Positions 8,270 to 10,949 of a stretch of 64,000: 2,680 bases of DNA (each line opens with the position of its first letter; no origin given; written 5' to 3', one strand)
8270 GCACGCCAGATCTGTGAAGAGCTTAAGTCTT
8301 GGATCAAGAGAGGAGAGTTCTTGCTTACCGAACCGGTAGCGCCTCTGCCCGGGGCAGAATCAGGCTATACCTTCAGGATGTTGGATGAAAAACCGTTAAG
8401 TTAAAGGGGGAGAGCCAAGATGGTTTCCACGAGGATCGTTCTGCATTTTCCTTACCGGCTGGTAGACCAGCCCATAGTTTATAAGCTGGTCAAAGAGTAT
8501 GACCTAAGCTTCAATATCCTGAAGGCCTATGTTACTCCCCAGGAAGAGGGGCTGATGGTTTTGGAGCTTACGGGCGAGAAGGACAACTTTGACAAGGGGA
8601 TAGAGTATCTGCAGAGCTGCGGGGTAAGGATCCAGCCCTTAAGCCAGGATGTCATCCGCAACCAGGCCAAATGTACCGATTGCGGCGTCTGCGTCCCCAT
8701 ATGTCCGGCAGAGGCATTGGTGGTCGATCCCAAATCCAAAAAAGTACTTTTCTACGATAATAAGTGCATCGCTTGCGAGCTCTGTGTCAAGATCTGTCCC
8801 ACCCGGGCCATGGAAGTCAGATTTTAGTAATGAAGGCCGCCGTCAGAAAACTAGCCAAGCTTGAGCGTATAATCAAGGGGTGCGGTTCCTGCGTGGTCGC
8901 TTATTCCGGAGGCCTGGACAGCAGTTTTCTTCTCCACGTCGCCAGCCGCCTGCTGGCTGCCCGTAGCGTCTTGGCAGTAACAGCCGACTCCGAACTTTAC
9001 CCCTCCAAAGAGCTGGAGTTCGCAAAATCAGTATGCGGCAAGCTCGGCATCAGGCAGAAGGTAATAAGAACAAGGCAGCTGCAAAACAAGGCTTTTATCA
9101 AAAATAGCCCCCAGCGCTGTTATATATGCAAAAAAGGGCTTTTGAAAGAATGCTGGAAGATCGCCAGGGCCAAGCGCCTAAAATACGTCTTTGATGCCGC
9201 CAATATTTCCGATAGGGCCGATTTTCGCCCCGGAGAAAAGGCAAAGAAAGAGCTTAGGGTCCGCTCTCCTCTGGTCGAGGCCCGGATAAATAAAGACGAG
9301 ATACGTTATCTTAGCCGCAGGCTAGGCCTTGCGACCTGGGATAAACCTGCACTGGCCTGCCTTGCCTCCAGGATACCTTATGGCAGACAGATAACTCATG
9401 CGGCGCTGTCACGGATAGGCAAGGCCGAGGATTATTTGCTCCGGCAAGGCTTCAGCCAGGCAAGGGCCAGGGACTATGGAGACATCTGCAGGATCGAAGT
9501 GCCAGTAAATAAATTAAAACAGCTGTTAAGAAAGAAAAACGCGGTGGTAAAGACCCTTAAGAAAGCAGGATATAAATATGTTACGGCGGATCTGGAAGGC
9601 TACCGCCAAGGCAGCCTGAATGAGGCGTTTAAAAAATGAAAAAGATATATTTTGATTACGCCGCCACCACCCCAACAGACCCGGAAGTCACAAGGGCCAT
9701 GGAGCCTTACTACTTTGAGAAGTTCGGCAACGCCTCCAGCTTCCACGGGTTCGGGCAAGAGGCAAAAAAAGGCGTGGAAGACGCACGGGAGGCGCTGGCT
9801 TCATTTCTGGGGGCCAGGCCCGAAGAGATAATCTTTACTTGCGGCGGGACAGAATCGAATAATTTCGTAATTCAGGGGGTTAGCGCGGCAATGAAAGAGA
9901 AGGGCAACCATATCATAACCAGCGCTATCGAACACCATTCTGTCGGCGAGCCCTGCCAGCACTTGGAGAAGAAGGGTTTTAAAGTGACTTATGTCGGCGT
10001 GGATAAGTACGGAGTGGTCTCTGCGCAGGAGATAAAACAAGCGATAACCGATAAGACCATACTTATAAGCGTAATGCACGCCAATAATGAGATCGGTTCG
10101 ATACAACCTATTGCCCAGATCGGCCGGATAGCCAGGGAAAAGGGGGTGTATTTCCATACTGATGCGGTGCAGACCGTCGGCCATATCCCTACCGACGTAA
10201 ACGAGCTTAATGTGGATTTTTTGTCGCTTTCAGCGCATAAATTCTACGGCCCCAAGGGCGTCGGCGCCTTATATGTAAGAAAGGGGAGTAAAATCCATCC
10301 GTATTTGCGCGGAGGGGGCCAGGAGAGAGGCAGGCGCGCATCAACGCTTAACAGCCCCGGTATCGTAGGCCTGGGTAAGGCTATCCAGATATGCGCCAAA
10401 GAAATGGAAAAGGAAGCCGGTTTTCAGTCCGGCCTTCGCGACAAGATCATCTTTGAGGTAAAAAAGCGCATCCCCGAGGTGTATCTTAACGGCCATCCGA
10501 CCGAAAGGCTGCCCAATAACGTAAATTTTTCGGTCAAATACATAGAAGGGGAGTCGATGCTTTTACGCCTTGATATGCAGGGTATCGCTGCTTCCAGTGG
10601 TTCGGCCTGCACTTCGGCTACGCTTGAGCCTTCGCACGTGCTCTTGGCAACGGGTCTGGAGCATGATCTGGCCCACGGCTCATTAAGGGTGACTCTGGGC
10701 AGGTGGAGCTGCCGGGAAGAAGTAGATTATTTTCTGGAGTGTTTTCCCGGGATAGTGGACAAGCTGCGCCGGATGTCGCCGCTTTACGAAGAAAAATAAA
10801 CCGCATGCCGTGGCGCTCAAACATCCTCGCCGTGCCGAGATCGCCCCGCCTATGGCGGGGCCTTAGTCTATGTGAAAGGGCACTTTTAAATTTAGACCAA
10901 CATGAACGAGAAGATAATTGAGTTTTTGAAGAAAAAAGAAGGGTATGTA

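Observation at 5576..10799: Compact sulfur and Fe-S island: Rrf2 regulator, CysK, Nfu, COG1900 with NIL-ferredoxin (sulfide-dependent homocysteine synthesis), LarE-like PP-loop ATPase and IscS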

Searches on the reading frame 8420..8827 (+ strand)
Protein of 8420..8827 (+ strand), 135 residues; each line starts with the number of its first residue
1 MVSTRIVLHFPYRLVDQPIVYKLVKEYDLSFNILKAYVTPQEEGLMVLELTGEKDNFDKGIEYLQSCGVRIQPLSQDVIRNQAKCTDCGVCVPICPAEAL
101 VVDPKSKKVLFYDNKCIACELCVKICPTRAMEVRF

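Call 3: search_protein_families(library=pfam, proteins=[window:8420-8827:+], max_evalue=0.001)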
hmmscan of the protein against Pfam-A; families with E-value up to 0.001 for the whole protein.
window:8420-8827:+ (135 aa): 12 families
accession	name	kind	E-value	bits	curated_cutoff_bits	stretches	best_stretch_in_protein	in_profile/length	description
PF09383.16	NIL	-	1.8e-16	60.2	24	1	5-71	2-71/73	NIL domain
PF00037.32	Fer4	-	1.4e-12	47.3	21.1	2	113-131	5-23/24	4Fe-4S binding domain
PF12838.12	Fer4_7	-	6.5e-10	39.8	27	1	84-130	1-52/52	4Fe-4S dicluster domain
PF12837.12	Fer4_6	-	1e-09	38.3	25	2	81-100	5-24/24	4Fe-4S binding domain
PF12797.12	Fer4_2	-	1.5e-09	37.6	24.5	2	78-97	3-22/22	4Fe-4S binding domain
PF13187.11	Fer4_9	-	2.1e-09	37.7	27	1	84-131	1-52/52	4Fe-4S dicluster domain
PF14697.11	Fer4_21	-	1.1e-08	35.5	35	1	81-131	4-57/59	4Fe-4S dicluster domain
PF13237.11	Fer4_10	-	1.2e-08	35.2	25.5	1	78-127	2-53/53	4Fe-4S dicluster domain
PF12800.12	Fer4_4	-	3.9e-07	30.3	24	0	114-128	2-16/17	4Fe-4S binding domain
PF13484.11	Fer4_16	-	6.9e-07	30.4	30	0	84-103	1-20/66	4Fe-4S double cluster binding domain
PF13746.11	Fer4_18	-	0.0001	22.9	27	0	113-129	58-74/114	4Fe-4S dicluster domain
PF25160.1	LdpA_Fe-S-bd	-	0.00032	20.8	27.6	0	91-132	9-44/49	LdpA Fe-S cluster-binding domain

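Call 4: search_protein_families(library=ncbifam, proteins=[window:8420-8827:+], max_evalue=0.001)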
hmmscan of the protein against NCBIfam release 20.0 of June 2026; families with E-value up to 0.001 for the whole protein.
window:8420-8827:+ (135 aa): 76 families (the best 25 are shown)
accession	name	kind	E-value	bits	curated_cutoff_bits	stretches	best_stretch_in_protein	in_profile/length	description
NF006221.0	PRK08348.1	subfamily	1.4e-12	47.5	124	1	78-132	39-93/136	NADH-plastoquinone oxidoreductase subunit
NF043039.1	HgcAB_like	equivalog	1.5e-11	44.5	285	1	75-131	292-349/350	HgcAB-like fusion protein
NF010369.0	PRK13795.1-4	equivalog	2.6e-11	42.4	1086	1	72-128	565-621/633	hypothetical protein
NF038196.1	ferrodoxin_EFR1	subfamily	2e-10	41.1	75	1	76-133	177-231/242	EFR1 family ferrodoxin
NF005504.0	PRK07118.1-3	equivalog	1.5e-09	37.6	437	1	32-134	88-191/293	Fe-S cluster domain-containing protein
TIGR04041.1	activase_YjjW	hypoth_equivalog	4.4e-09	36.2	250.2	1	80-130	38-86/276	YjjW family glycine radical enzyme activase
TIGR01944.1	rnfB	subfamily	5.7e-09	35.8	68.7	1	81-133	111-162/190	RnfABCDGE type electron transport complex subunit B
NF040864.1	HgcB_ferredoxin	equivalog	8.1e-09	35.2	99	1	81-134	12-64/93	mercury methylation ferredoxin HgcB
NF042909.1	FMH_DH_FwdF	exception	1.4e-08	34.2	375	1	77-133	219-276/336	tungsten-dependent formylmethanofuran dehydrogenase subunit FwdF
NF043069.1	T4HPD_activ_SAM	equivalog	2.2e-08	33.8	425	1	72-133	40-99/299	trans-4-hydroxy-L-proline dehydratase activase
TIGR01971.1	NuoI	subfamily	2.8e-08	33.4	113.05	1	113-133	41-61/121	NADH-quinone oxidoreductase, chain I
TIGR04395.1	cutC_activ_rSAM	equivalog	3e-08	33.3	360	1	75-133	46-105/309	choline TMA-lyase-activating enzyme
NF045874.1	Vhu_polyferre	exception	1.2e-07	30.8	600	1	74-133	119-176/381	F420-non-reducing hydrogenase associated-polyferredoxin VhuB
TIGR00402.1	napF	equivalog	2.7e-07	30.6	102.2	1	68-134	21-87/149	ferredoxin-type protein NapF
NF010368.0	PRK13795.1-3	equivalog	4.3e-07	28.6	588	1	77-128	581-629/635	hypothetical protein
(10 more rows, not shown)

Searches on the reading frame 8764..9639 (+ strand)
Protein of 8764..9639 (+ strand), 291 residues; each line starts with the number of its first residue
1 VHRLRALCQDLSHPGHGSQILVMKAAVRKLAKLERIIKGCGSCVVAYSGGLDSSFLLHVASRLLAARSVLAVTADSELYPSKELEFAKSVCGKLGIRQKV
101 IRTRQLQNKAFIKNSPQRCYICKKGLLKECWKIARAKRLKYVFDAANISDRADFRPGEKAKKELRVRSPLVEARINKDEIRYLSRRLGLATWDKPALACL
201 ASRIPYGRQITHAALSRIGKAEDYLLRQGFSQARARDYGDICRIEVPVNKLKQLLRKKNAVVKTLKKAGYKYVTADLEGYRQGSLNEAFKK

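Call 3: search_protein_families(library=pfam, proteins=[window:8764-9639:+], max_evalue=0.001)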
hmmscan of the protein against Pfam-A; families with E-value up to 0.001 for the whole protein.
window:8764-9639:+ (291 aa): 5 families
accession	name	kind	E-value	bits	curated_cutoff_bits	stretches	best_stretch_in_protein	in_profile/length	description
PF06508.19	QueC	-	5.8e-07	29.7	22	1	43-110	2-70/210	Queuosine biosynthesis protein QueC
PF02540.23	NAD_synthase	-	2.8e-05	23.8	21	1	40-107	18-85/242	NAD synthase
PF00733.27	Asn_synthase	-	4.1e-05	23.8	21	1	48-103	25-79/354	Asparagine synthase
PF01171.26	ATP_bind_3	-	7.3e-05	23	27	1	43-105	2-68/182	PP-loop family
PF01507.26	PAPS_reduct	-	0.00026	21.5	22.5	1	43-153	2-111/175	Phosphoadenosine phosphosulfate reductase domain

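Call 4: search_protein_families(library=ncbifam, proteins=[window:8764-9639:+], max_evalue=0.001)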
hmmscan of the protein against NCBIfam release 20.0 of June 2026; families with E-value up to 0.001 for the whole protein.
window:8764-9639:+ (291 aa): 9 families
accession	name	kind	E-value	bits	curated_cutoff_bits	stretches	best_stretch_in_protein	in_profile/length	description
TIGR00268.2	TIGR00268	equivalog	2.8e-88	295.5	150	1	29-286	2-259/259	ATP-dependent sacrificial sulfur transferase LarE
NF010587.0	PRK13980.1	equivalog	8.3e-09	35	255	1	39-118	30-108/267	NAD+ synthase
TIGR00364.1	TIGR00364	equivalog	6.6e-08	32.3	150.3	1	43-108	1-64/201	7-cyano-7-deazaguanine synthase QueC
TIGR03573.1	WbuX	subfamily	5.7e-07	29.3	203.2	1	24-165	40-189/344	N-acetyl sugar amidotransferase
TIGR02432.1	lysidine_TilS_N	equivalog_domain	3.1e-05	24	93.6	1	43-106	2-69/189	tRNA lysidine(34) synthetase TilS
NF038212.1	argG_rel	exception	3.5e-05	22.8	425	1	27-106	1-77/381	argininosuccinate synthase-related protein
NF010588.0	PRK13981.1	equivalog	7.7e-05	21.3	479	1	42-107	287-352/546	NAD+ synthase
NF002048.0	PRK00876.1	subfamily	0.00075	18.4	313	0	43-100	40-97/330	NAD(+) synthase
TIGR00552.1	nadE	equivalog_domain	0.0009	18.5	63.65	0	39-108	21-91/251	NAD(+) synthase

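Call 17: search_solved_structures(query=window:8830-9639:+, max_evalue=0.001, show_alignments=3)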
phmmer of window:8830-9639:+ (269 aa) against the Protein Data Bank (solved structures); distinct sequences matched with E-value up to 0.001: 4.
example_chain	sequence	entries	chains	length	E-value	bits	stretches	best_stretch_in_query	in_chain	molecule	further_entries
6b2o_A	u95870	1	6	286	7.5e-44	153.4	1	6-267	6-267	ATP-utilizing enzyme of the PP-loopsuperfamily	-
5udq_A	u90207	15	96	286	2.6e-43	151.6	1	6-267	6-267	Lactate racemization operon protein LarE | ATP-utilizing enzyme of the PP-loopsuperfamily | Pyridinium-3,5-biscarboxylic acid mononucleotide sulfurtransferase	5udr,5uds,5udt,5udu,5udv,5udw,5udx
8cnz_A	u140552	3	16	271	1.9e-18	70.2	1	20-256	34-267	NAD_synthase domain-containing protein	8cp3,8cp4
2e18_A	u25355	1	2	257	2.2e-05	27.4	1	16-94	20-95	NH(3)-dependent NAD(+) synthetase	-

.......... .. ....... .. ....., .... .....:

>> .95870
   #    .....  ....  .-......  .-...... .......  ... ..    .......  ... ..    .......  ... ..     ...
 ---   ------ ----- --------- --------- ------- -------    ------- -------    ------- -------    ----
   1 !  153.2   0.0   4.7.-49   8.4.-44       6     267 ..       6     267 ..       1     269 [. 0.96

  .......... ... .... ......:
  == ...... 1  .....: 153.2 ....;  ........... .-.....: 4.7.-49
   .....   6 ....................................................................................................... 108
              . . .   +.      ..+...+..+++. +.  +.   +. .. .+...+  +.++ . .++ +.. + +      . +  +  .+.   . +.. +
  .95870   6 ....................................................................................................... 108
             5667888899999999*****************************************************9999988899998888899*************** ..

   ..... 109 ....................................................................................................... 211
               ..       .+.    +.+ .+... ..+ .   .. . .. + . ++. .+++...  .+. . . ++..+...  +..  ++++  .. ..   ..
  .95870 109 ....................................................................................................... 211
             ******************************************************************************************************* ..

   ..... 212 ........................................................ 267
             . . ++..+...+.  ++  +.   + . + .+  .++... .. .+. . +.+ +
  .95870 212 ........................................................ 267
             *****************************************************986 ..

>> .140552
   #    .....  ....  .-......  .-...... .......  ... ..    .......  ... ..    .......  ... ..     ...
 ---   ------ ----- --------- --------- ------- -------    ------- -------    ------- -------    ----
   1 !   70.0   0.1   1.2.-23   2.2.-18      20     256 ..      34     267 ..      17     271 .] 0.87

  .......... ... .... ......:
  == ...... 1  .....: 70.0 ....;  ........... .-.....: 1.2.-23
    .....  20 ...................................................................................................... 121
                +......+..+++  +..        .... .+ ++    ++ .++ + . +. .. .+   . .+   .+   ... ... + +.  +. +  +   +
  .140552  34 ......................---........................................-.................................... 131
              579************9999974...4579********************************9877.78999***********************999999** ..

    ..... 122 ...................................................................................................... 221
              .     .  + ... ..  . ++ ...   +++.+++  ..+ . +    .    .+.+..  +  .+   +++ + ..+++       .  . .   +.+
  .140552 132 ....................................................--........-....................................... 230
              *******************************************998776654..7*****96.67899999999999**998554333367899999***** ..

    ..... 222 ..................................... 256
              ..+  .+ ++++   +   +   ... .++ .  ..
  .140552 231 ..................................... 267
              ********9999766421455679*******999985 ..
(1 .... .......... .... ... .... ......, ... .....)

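Call 45: find_homologous_proteins(query=window:8830-9636:+, max_evalue=1e-20)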
Query window:8830-9636:+ (269 aa): 7873 proteins with E <= 1e-20 among 8000 candidates; the best 120 are listed.
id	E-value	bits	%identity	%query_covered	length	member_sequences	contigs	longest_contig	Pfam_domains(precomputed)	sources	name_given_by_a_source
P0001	3.7e-170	582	100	100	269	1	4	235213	PF06508.20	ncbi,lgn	-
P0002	2.2e-92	327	55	98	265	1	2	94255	PF00733.28,PF06508.20,PF01171.27,PF02540.24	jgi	jgi:uncharacterized protein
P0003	8.5e-92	325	57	92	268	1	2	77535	PF06508.20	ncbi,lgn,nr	ncbi:MAG: ATP-dependent sacrificial sulfur transferase LarE [Candidatus Omnitrophica bacterium]|nr:A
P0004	4.9e-90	319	58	93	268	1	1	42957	PF06508.20,PF01171.27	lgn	-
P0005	1.0e-89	318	56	97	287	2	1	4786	PF06508.20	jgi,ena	-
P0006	2.5e-89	317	56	98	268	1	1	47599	PF06508.20,PF02540.24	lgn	-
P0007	4.2e-89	316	57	97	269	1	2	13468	PF06508.20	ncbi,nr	ncbi:MAG: ATP-dependent sacrificial sulfur transferase LarE [Candidatus Omnitrophica bacterium]|nr:A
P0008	7.9e-89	316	56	100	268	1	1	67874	PF00733.28,PF06508.20,PF02540.24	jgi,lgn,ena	-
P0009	8.6e-89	315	56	96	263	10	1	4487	-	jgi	jgi:uncharacterized protein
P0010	9.1e-89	315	57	93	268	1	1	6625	-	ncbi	-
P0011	1.1e-88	315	56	96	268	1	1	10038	-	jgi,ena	-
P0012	2.9e-88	314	56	98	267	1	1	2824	-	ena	-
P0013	3.6e-88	313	55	98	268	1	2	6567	PF06508.20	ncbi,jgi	jgi:uncharacterized protein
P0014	4.0e-88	313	57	98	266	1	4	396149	PF06508.20,PF01171.27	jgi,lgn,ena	-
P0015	6.7e-88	312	54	96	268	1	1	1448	PF06508.20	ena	-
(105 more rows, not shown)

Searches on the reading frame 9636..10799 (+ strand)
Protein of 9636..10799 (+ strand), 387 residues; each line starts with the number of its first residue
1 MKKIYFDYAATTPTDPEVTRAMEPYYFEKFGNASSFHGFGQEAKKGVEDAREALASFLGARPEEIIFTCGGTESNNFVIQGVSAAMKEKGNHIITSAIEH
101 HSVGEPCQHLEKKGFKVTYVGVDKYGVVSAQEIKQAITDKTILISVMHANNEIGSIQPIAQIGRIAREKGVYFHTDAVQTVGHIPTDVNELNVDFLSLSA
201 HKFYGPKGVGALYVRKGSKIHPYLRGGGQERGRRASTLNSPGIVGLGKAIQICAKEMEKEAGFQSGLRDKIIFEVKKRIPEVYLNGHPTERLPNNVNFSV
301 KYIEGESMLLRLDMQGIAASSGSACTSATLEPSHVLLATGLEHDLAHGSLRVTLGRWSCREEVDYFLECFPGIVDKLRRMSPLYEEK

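Call 3: search_protein_families(library=pfam, proteins=[window:9636-10799:+], max_evalue=0.001)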
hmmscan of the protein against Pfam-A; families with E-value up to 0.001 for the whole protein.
window:9636-10799:+ (387 aa): 4 families
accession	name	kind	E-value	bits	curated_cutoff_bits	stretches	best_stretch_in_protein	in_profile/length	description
PF00266.25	Aminotran_5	-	2.1e-91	307.1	21.5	1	4-366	1-371/371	Aminotransferase class-V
PF01041.23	DegT_DnrJ_EryC1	-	1e-08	35.3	19.8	1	51-183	30-152/360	DegT/DnrJ/EryC1/StrS aminotransferase family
PF01212.27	Beta_elim_lyase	-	1.1e-07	32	27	1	48-177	35-169/288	Beta-eliminating lyase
PF01053.26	Cys_Met_Meta_PP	-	0.00061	18.9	27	1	84-204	85-200/381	Cys/Met metabolism PLP-dependent enzyme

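Call 4: search_protein_families(library=ncbifam, proteins=[window:9636-10799:+], max_evalue=0.001)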
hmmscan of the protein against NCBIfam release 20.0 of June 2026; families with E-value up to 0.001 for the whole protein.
window:9636-10799:+ (387 aa): 29 families (the best 25 are shown)
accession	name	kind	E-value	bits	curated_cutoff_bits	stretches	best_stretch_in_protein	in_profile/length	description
TIGR03402.1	FeS_nifS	equivalog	1.5e-167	557.1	530.75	1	4-383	1-379/379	cysteine desulfurase NifS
TIGR02006.1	IscS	equivalog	1.3e-141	472.3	643.2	1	3-385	4-386/402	IscS subfamily cysteine desulfurase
NF010611.0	PRK14012.1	equivalog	2.1e-140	468.2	548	1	3-385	6-390/406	IscS subfamily cysteine desulfurase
TIGR03235.1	DNA_S_dndA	equivalog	3.8e-122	408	480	1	5-353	1-352/353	cysteine desulfurase DndA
TIGR03403.1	nifS_epsilon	equivalog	1.7e-117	392.5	587.7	1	4-381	1-380/382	NifS family cysteine desulfurase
NF002806.0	PRK02948.1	subfamily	3.9e-100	335.5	304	1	4-378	2-376/381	IscS subfamily cysteine desulfurase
TIGR01977.1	am_tr_V_EF2568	hypoth_equivalog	1.5e-56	192.1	377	1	4-369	1-372/376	cysteine desulfurase family protein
TIGR01979.1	sufS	subfamily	1.3e-54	185.6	475.1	1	4-228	20-249/403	SufS family cysteine desulfurase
NF041166.1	f2_encap_cargo1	exception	1.4e-45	156.5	800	1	4-227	247-474/623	family 2A encapsulin nanocompartment cargo protein cysteine desulfurase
NF040779.1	Sec_lyase_SclA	exception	9.7e-38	130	525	1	4-249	1-260/378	selenocysteine lyase SclA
NF006791.0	PRK09295.1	equivalog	4.1e-36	124.9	661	1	4-326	25-365/406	cysteine desulfurase SufS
TIGR01976.1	am_tr_V_VC1184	hypoth_equivalog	3.5e-35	122.1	352.35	1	3-217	19-234/401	cysteine desulfurase-like protein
NF008126.0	PRK10874.1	equivalog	1e-31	110.5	607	1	2-224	19-246/401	cysteine desulfurase CsdA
TIGR03392.1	FeS_syn_CsdA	equivalog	1.1e-30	107.1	493.6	1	2-217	16-234/398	cysteine desulfurase CsdA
TIGR04343.1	egtE_PLP_lyase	equivalog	4.9e-16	58.5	400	1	46-226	55-229/370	ergothioneine biosynthesis PLP-dependent enzyme EgtE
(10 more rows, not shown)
